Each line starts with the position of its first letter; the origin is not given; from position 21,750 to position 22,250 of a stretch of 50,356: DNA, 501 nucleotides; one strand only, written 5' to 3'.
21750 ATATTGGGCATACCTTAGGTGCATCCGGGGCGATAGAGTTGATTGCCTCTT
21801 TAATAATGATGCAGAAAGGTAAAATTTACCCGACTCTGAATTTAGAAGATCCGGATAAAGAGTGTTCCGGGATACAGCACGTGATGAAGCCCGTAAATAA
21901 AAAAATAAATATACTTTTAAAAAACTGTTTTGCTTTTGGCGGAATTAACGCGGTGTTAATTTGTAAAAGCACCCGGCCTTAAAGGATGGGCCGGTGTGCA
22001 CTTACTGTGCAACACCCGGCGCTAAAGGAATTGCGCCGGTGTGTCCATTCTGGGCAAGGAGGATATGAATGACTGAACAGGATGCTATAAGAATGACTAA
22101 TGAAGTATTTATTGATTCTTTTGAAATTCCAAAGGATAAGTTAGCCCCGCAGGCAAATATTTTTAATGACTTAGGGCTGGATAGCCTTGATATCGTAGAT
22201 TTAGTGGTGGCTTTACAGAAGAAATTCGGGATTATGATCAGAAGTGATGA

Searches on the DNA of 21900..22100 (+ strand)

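Call 11: search_rna_families(source=window, start=21900, end=22100, threshold=evalue, max_evalue=10)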
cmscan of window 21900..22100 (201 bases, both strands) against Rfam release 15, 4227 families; matches with E-value up to 10: 8.
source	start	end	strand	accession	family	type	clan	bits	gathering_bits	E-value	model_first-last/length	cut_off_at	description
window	21900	21945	-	RF03238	mir-1542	Gene; miRNA;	-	14.9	70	2.1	1-46/72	3'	mir-1542 microRNA precursor family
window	21965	22042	-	RF02450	ncr1175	Gene; sRNA;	-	13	60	5.2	1-110/110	no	Bacillus sRNA ncr1175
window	21964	22077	-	RF02344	ar14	Gene; sRNA;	-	12.3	58.8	2.7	1-123/123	no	Alphaproteobacterial ar14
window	21900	21935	+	RF02943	Bacteroidales-2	Gene; sRNA;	-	11.4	204.3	0.58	357-392/392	5'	Bacteroidales-2 RNA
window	22016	22039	-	RF02051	STnc450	Gene; sRNA;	-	11.4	37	7.1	24-45/57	no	Enterobacterial sRNA STnc450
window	21984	22057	-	RF00081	ArcZ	Gene; sRNA;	-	11.1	66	5.9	1-106/106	no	ArcZ RNA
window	21900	22005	+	RF02076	STnc100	Gene; sRNA;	-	9.3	47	7.4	1-206/206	no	Gammaproteobacterial sRNA STnc100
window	22018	22037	+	RF00166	PrrB_RsmZ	Gene; sRNA;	CL00106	8.9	44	6.3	1-20/133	no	PrrB/RsmZ RNA family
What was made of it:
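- On Any Rfam RNA family (release 15): Nothing better than E = 0.58 was found around units 2 and 3 (call 11).
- There is a weak, non-significant Rfam similarity to PrrB/RsmZ at 22018-22037 (8.9 bits, E 6.3; call 11).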

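Call 21: build_rna_model(alignment_id=A2, structure=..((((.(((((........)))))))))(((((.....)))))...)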
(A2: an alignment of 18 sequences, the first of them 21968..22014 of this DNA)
Model R1 built from alignment A2 (18 sequences, 47 columns); structure: as given.
model positions 47; base pairs 14; branch points 1; effective number of sequences 8.38; information 1.173 bits per position. Calibrated on 0.2 Mb of random sequence (short: E-values are rough).
structure used (alignment columns):
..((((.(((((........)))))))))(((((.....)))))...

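Call 22: search_with_rna_model(model_id=R1, source=window, filters=off, max_evalue=10, show_alignments=8)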
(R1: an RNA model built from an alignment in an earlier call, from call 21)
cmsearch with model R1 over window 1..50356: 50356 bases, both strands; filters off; matches with E-value up to 10: 17.
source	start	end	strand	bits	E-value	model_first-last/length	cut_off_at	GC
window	21968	22014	+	66.5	1.4e-14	1-47/47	no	0.57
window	11190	11235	+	55.9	5.2e-12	1-47/47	no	0.65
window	39010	39056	+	47.1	7.3e-10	1-47/47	no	0.47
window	22015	22059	+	28.7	2.3e-05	3-47/47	no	0.62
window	49098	49109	-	10.3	0.69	11-22/47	no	0.33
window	26659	26671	+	10.1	0.77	31-43/47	no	0.69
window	14763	14786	+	8.1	2.3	1-47/47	no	0.54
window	37920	37929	+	7.5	3.2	12-21/47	no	0.2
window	9588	9599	+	7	4.2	11-22/47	no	0.17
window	22000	22045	-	6.8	4.7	1-47/47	no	0.57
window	25045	25060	-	6.7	5.1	9-24/47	no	0.06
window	2544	2551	+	5.6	9.5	13-20/47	no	0.25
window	7875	7882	-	5.6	9.5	13-20/47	no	0.25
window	12269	12276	+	5.6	9.5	13-20/47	no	0.25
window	25381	25388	-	5.6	9.5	13-20/47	no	0.25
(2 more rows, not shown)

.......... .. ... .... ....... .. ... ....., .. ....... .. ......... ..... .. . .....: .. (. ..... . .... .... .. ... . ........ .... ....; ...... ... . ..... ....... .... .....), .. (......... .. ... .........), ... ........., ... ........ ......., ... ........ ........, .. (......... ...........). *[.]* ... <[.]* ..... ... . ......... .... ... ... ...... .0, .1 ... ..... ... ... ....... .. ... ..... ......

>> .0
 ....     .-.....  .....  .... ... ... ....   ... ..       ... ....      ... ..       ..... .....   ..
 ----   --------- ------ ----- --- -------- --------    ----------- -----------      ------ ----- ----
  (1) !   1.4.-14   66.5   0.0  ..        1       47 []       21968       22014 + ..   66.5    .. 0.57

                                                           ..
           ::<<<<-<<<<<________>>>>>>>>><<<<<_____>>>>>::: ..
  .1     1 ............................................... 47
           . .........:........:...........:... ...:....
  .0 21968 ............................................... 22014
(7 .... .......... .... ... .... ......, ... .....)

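Call 23: search_with_rna_model(model_id=R1, sources=[window, L001, L002, L003, L004, L005, L006, L007, L008, L009, L010, L011, L012, L013, L014, L015, L016, L017, L018, L019, L020, L021, L022, L023, L024, L025, L026, L027, L028, L029, L030, L031, L032, L033, L034, L035, L036, L037, L038, L039, L040, L041, L042, L043, L044, L045, L046, L047, L048, L049, L050, L051, L052, L053, L054, L055, L056, L057, L058], max_evalue=0.1, make_alignment=true)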
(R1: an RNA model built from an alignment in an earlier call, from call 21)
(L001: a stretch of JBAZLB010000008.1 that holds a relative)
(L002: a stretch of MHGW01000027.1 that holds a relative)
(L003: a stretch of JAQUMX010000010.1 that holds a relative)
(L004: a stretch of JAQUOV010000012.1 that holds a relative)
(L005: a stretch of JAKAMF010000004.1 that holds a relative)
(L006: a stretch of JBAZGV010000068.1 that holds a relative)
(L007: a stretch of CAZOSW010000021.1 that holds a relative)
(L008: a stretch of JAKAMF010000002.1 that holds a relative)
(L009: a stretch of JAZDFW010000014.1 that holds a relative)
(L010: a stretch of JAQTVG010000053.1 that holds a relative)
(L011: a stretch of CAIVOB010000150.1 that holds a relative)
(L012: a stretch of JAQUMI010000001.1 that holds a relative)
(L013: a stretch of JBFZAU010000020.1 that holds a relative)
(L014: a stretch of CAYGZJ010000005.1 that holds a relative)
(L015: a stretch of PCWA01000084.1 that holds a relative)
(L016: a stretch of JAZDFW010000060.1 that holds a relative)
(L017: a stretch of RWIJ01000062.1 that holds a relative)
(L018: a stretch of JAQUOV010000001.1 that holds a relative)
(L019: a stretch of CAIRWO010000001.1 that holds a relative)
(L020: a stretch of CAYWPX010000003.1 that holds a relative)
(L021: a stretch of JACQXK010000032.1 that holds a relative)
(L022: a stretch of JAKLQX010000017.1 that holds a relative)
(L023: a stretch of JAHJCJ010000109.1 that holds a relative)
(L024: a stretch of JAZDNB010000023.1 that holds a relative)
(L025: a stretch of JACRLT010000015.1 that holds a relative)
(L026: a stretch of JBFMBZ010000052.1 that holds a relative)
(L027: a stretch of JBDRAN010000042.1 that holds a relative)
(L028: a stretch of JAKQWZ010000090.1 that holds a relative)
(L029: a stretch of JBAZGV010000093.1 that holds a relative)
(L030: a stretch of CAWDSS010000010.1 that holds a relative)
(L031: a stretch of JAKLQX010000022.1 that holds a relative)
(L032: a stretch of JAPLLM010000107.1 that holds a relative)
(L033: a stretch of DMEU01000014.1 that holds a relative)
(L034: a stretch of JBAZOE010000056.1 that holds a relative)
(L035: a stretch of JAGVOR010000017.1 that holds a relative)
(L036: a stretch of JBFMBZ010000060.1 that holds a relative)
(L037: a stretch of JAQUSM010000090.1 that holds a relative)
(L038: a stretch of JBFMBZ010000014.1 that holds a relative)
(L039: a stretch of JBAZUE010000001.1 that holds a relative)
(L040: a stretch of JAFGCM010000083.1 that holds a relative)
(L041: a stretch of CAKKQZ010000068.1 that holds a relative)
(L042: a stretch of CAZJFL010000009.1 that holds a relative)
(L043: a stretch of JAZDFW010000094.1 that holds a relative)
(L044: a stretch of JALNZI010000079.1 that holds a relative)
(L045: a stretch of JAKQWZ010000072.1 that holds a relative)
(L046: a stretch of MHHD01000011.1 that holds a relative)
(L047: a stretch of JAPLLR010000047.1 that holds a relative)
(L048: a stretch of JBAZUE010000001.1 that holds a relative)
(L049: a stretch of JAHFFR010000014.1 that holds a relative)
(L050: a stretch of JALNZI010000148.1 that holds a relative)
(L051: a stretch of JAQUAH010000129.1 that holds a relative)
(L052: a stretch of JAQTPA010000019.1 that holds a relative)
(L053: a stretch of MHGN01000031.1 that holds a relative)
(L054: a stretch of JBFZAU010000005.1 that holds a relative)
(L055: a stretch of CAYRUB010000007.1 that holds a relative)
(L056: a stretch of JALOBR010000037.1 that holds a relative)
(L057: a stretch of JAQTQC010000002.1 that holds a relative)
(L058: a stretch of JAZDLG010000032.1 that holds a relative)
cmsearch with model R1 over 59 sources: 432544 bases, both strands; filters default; matches with E-value up to 0.1: 94.
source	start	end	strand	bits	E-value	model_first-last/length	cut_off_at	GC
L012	7713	7759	+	75.5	7.3e-16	1-47/47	no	0.6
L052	7829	7875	-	75.5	7.3e-16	1-47/47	no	0.6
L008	3069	3115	-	75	9.7e-16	1-47/47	no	0.62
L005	2178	2224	-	72.3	4.4e-15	1-47/47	no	0.64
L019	756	802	-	72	5.2e-15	1-47/47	no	0.57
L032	7749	7795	-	71.7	6.3e-15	1-47/47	no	0.55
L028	4853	4899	+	71.5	6.9e-15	1-47/47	no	0.55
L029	1719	1765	-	70.1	1.5e-14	1-47/47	no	0.64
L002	3989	4035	-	68.9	3e-14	1-47/47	no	0.64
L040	1982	2028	+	68.4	3.9e-14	1-47/47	no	0.6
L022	3119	3165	-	68.3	4.1e-14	1-47/47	no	0.62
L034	6812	6858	+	67.9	5.3e-14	1-47/47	no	0.6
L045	3869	3915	-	67.5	6.7e-14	1-47/47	no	0.66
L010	2977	3023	-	67.4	6.9e-14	1-47/47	no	0.64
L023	5565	5611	+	66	1.5e-13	1-47/47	no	0.6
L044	3851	3898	-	62.2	1.3e-12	1-47/47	no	0.56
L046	2514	2560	+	62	1.4e-12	1-47/47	no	0.49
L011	156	203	-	61.8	1.6e-12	1-47/47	no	0.6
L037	2751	2798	+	58.3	1.1e-11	1-47/47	no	0.58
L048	3905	3952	+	58.3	1.1e-11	1-47/47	no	0.58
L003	3589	3634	-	57.8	1.5e-11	1-47/47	no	0.57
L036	2109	2155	-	57.2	2.1e-11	1-47/47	no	0.49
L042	335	382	+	56.9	2.5e-11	1-47/47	no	0.71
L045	3916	3959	-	55.8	4.6e-11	1-47/47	no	0.66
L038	6614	6662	-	55.4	5.8e-11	1-47/47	no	0.61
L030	3212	3259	+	54.8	8e-11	1-47/47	no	0.71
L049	3605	3651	+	54.8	8.4e-11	1-47/47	no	0.6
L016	5162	5210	-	54.3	1.1e-10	1-47/47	no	0.61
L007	5611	5656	-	54.3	1.1e-10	1-47/47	no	0.54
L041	3268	3313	-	54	1.3e-10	1-47/47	no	0.59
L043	310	357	+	53.9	1.4e-10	1-47/47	no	0.54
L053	2231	2276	+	53.8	1.5e-10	1-47/47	no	0.48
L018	5842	5887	-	53.5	1.7e-10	1-47/47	no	0.61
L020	7494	7539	+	53.2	2e-10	1-47/47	no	0.67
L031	285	330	-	53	2.2e-10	1-47/47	no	0.7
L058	1945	1992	-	53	2.3e-10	1-47/47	no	0.54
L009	1111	1159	+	52.9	2.4e-10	1-47/47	no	0.59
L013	5032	5077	+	52.7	2.6e-10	1-47/47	no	0.54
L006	4849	4898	-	52.5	3e-10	1-47/47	no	0.58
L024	268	315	+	51.1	6.6e-10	1-47/47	no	0.65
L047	6589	6634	-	49.9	1.3e-09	1-47/47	no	0.7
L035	1538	1583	+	49.9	1.3e-09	1-47/47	no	0.57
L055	2672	2718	-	47.9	3.8e-09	1-47/47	no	0.6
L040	1938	1981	+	47.5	5e-09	1-47/47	no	0.64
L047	6005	6051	-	47.4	5.3e-09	1-47/47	no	0.49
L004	6186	6232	-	47.3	5.5e-09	1-47/47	no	0.62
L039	6180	6226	-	47.3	5.5e-09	1-47/47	no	0.62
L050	3093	3139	+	47.3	5.5e-09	1-47/47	no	0.62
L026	51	97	+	47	6.5e-09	1-47/47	no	0.62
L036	698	744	-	46.9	6.9e-09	1-47/47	no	0.62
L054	2605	2653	-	46.1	1.1e-08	1-47/47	no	0.57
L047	1100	1147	-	45.3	1.7e-08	1-47/47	no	0.42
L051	2574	2618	+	44.7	2.3e-08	1-47/47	no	0.56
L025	2845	2894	+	44.2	3.2e-08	1-47/47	no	0.54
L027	4202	4251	-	43.7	4.2e-08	1-47/47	no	0.54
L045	4010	4056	-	43.6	4.3e-08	1-47/47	no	0.47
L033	7599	7645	-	43.3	5.2e-08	1-47/47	no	0.68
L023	5521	5564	+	43.2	5.5e-08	1-47/47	no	0.61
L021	7010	7048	+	43.2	5.5e-08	1-47/47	no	0.56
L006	4903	4940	-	42.6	7.9e-08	1-47/47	no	0.58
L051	3986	4031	+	42.3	9e-08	1-47/47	no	0.54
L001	1913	1961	-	42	1.1e-07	1-47/47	no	0.63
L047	7896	7942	-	41.9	1.1e-07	1-47/47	no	0.55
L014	3702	3747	+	41.5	1.4e-07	1-47/47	no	0.54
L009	1013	1081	+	41.5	1.5e-07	1-47/47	no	0.61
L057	274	323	+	41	1.9e-07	1-47/47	no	0.54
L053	4102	4147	+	40.8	2.1e-07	1-47/47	no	0.5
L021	7098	7143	+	38.6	7.2e-07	1-47/47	no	0.54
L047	6066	6112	+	38.5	7.9e-07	1-47/47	no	0.53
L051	1162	1209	+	35.8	3.4e-06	1-47/47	no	0.71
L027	3520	3570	-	35.6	4e-06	1-47/47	no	0.63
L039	5344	5393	-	35.4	4.3e-06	1-47/47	no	0.54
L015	510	559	-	33.4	1.3e-05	1-47/47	no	0.56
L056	539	588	-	31.8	3.2e-05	1-47/47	no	0.58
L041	3338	3386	-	31.5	3.9e-05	1-47/47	no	0.61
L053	2189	2229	+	29.2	0.00014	1-47/47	no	0.51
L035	2354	2399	+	28.9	0.00017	1-47/47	no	0.67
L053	4032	4080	+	28.6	0.0002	1-47/47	no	0.49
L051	3920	3967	+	28.4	0.00022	1-47/47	no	0.67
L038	3750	3798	-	27.9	0.00029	1-47/47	no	0.69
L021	7056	7091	+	27.5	0.00038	1-47/47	no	0.67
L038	6706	6757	-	27.2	0.00044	1-47/47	no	0.58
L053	2146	2188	+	26.3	0.00074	1-47/47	no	0.49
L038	6503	6553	-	25.6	0.0011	1-47/47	no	0.61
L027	3643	3681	-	25.3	0.0013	1-47/47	no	0.54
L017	1080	1121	+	22.2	0.0074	1-47/47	no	0.62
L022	2455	2530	-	21.2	0.013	1-47/47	no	0.55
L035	1476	1523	+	20.7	0.017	1-47/47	no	0.71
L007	5658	5702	-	20.4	0.02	1-47/47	no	0.51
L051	1008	1056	+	18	0.077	1-47/47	no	0.55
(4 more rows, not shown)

Alignment A3: 94 matches aligned to the model, 108 columns, each read 5' to 3' on its own strand. Consensus structure (alignment columns), stored with it:
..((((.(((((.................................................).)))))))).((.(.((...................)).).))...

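Call 39: search_with_rna_model(model_id=R1, sources=[L059, L060, L061, L062, L063, L064, L065, L066, L067, L068, L069, L070, L071, L072, L073, L074, L075, L076, L077, L078, L079, L080, L081, L082, L083, L084, L085, L086, L087, L088, L089, L090, L091, L092, L093, L094, L095, L096, L097, L098, L099, L100, L101, L102, L103, L104, L105, L106, L107, L108, L109, L110, L111, L112, L113, L114, L115, L116, L117, L118, L119, L120, L121, L122, L123, L124, L125, L126, L127, L128, L129, L130, L131, L132, L133, L134, L135, L136, L137, L138], max_evalue=0.1, make_alignment=true)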
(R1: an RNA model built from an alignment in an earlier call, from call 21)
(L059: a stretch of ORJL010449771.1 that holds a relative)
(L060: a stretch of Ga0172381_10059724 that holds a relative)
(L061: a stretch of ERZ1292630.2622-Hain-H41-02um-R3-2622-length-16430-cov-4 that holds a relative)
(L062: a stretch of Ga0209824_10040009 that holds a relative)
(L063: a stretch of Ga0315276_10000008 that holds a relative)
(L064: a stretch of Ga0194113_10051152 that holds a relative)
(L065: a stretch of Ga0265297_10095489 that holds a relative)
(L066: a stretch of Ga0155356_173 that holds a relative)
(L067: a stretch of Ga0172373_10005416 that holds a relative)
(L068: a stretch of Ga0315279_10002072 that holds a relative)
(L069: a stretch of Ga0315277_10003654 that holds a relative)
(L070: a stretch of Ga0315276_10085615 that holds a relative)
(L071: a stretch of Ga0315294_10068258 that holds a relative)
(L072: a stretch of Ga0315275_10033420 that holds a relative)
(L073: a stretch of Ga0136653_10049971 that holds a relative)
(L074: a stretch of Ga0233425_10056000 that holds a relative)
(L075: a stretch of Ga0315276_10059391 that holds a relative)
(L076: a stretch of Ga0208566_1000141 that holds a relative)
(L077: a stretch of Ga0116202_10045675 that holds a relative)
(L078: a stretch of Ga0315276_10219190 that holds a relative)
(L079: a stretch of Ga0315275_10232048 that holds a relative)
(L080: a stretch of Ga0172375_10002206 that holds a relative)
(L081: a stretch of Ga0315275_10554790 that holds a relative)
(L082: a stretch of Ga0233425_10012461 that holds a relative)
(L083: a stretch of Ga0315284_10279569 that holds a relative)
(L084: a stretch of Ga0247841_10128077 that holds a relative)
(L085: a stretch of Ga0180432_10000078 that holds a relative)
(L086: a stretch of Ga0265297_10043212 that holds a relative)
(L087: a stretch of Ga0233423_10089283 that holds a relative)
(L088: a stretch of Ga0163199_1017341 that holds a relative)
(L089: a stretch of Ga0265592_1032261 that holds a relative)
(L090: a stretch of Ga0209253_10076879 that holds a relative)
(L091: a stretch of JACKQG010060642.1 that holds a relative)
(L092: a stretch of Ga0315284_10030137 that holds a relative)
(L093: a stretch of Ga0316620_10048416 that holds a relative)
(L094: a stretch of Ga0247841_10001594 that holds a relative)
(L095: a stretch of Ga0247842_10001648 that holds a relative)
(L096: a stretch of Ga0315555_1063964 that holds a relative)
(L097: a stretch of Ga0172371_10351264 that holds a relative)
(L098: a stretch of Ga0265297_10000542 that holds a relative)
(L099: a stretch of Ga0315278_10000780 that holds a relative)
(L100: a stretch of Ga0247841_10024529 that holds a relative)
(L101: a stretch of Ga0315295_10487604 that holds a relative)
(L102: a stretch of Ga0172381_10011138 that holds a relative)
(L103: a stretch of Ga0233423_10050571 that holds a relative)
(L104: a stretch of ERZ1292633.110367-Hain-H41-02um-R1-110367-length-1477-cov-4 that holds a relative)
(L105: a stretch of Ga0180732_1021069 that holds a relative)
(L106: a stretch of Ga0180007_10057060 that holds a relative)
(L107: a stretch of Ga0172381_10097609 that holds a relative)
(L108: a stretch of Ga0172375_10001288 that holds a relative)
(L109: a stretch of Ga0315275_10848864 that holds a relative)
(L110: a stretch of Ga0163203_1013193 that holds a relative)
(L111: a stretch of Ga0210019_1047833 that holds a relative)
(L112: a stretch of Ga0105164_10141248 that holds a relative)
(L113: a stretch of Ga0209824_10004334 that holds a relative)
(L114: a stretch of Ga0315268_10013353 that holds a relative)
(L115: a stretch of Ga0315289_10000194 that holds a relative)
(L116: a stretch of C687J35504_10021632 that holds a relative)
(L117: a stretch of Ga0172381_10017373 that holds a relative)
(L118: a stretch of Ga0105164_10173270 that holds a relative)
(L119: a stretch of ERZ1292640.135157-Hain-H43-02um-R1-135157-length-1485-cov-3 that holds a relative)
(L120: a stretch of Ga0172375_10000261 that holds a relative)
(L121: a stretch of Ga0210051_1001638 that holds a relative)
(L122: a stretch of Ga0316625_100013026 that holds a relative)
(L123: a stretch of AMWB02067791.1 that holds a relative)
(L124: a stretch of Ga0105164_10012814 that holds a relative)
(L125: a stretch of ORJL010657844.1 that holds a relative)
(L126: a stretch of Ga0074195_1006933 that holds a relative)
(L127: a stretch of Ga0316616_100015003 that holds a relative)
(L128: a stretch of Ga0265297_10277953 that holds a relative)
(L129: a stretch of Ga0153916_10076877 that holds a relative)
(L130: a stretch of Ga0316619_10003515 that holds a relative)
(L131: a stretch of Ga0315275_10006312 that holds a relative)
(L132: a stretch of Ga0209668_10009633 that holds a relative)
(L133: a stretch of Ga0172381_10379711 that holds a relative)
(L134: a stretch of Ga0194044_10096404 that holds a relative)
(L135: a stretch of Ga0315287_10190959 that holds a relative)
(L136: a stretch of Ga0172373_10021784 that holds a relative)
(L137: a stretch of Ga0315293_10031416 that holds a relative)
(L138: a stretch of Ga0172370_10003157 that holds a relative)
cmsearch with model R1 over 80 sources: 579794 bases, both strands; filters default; matches with E-value up to 0.1: 7.
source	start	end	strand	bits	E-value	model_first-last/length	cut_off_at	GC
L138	10483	10529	+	46.7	1e-08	1-47/47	no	0.57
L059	13238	13331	+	36.5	3.3e-06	1-47/47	no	0.6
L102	7771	7820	+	28.9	0.00022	1-47/47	no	0.48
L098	2950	2996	+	24.5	0.0026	1-47/47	no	0.57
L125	13916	14007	-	21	0.019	1-47/47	no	0.53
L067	89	125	+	19.7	0.04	1-47/47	no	0.62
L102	7934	7983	+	19.4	0.048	1-47/47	no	0.52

Alignment A4: 7 matches aligned to the model, 115 columns, each read 5' to 3' on its own strand. Consensus structure (alignment columns), stored with it:
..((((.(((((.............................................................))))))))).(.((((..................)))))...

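Call 58: build_rna_model(alignment_id=A3)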
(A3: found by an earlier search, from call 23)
Model R2 built from alignment A3 (94 sequences, 108 columns); structure: stored with the alignment.
model positions 47; base pairs 14; branch points 1; effective number of sequences 53.55; information 1.173 bits per position. Calibrated on 0.2 Mb of random sequence (short: E-values are rough).
structure used (alignment columns):
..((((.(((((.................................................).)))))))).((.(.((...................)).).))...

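Call 59: search_with_rna_model(model_id=R2, sources=[window, L059, L060, L061, L062, L063, L064, L065, L066, L067, L068, L069, L070, L071, L072, L073, L074, L075, L076, L077, L078, L079, L080, L081, L082, L083, L084, L085, L086, L087, L088, L089, L090, L091, L092, L093, L094, L095, L096, L097, L098, L099, L100, L101, L102, L103, L104, L105, L106, L107, L108, L109, L110, L111, L112, L113, L114, L115, L116, L117, L118, L119, L120, L121, L122, L123, L124, L125, L126, L127, L128, L129, L130, L131, L132, L133, L134, L135, L136, L137, L138], max_evalue=1, make_alignment=true)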
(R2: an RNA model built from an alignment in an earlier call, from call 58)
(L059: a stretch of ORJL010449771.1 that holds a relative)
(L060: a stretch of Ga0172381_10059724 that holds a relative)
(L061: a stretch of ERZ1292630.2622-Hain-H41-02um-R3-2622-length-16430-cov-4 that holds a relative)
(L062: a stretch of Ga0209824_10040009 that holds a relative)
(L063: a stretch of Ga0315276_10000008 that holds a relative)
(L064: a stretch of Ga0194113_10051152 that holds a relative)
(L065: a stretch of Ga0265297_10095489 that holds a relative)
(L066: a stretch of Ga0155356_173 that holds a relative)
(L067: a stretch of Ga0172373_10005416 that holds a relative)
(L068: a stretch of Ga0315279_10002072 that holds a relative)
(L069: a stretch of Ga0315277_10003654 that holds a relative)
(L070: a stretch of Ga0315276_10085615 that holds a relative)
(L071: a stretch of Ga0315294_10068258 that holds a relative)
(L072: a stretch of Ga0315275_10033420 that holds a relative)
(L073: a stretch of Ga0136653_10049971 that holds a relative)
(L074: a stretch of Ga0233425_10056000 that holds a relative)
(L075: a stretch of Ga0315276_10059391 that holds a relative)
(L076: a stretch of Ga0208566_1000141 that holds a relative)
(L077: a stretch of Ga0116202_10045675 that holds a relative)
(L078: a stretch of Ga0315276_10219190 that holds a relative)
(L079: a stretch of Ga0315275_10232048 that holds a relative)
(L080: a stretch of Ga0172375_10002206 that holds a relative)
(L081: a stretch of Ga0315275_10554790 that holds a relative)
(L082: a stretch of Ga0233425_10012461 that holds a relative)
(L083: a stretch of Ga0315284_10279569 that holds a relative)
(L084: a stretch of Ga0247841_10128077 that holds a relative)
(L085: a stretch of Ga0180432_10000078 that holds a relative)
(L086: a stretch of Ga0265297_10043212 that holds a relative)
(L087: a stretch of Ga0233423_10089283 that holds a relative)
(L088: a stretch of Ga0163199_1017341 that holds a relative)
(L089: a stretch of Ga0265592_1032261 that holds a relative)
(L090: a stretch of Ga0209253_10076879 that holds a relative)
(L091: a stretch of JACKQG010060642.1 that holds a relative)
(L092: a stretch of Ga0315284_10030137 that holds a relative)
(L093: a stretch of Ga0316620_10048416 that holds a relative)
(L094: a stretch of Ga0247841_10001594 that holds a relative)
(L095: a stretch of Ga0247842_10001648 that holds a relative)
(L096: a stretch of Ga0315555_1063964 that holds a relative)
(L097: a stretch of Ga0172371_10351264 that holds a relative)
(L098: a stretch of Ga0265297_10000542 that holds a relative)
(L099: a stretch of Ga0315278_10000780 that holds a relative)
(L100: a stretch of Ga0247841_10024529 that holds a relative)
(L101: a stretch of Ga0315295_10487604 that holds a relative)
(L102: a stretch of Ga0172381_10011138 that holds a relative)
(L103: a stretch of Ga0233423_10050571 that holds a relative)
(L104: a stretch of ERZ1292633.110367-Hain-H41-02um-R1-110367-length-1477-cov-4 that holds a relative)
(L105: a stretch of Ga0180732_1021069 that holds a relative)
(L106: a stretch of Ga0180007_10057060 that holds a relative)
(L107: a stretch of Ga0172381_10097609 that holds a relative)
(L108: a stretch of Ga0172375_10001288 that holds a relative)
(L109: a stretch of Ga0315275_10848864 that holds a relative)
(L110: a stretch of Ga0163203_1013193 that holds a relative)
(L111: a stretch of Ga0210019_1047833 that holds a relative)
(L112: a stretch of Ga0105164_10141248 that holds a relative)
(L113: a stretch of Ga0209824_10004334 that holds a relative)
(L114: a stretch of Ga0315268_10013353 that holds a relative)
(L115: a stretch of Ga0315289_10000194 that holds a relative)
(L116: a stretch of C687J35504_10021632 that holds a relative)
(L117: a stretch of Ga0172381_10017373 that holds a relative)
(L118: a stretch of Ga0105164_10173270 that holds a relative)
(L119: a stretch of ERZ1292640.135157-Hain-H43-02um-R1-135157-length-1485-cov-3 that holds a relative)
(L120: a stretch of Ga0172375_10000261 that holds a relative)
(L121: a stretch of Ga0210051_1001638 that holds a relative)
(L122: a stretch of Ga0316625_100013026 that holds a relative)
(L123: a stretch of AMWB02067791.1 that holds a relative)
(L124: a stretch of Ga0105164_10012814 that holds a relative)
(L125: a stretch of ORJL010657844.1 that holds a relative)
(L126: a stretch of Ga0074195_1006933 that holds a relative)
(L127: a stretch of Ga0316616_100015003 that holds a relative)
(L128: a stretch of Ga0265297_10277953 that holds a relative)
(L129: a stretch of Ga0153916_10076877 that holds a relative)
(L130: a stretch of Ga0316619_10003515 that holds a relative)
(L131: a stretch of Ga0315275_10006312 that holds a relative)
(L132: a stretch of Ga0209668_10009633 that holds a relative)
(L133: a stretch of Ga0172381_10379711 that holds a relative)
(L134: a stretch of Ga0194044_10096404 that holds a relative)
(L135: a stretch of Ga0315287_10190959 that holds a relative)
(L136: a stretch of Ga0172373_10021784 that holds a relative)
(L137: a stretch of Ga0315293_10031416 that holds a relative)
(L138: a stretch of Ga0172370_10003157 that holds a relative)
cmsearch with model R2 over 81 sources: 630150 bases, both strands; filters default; matches with E-value up to 1: 14.
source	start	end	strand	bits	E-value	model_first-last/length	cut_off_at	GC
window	11190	11235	+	60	2e-13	1-47/47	no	0.65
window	22011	22059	+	58.6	4.8e-13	1-47/47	no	0.59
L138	10483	10529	+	54.8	5.1e-12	1-47/47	no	0.57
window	21968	22010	+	49.2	1.7e-10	1-47/47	no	0.6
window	39010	39055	+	46.5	9.6e-10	1-47/47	no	0.48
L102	7771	7820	+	37.6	2.7e-07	1-47/47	no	0.48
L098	2950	2996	+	35.9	7.7e-07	1-47/47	no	0.57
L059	13238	13331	+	34.5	1.9e-06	1-47/47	no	0.6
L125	13944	13990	-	30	3.1e-05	1-47/47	no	0.53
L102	7934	7983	+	29.3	4.9e-05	1-47/47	no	0.52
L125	5655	5703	-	27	0.00021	1-47/47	no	0.43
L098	12409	12454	-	22.5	0.0034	1-47/47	no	0.59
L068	2095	2132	-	19.6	0.022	1-47/47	no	0.76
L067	89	125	+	19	0.031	1-47/47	no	0.62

Alignment A7: 14 matches aligned to the model, 103 columns, each read 5' to 3' on its own strand. Consensus structure (alignment columns), stored with it:
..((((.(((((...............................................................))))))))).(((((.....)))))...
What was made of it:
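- On REP (repetitive extragenic palindrome) elements: Density elsewhere is low, about 10 in 580 kb (call 59).
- Density is low and uneven: 4 in 50 kb here, about 10 in 580 kb of homologous loci (call 59).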
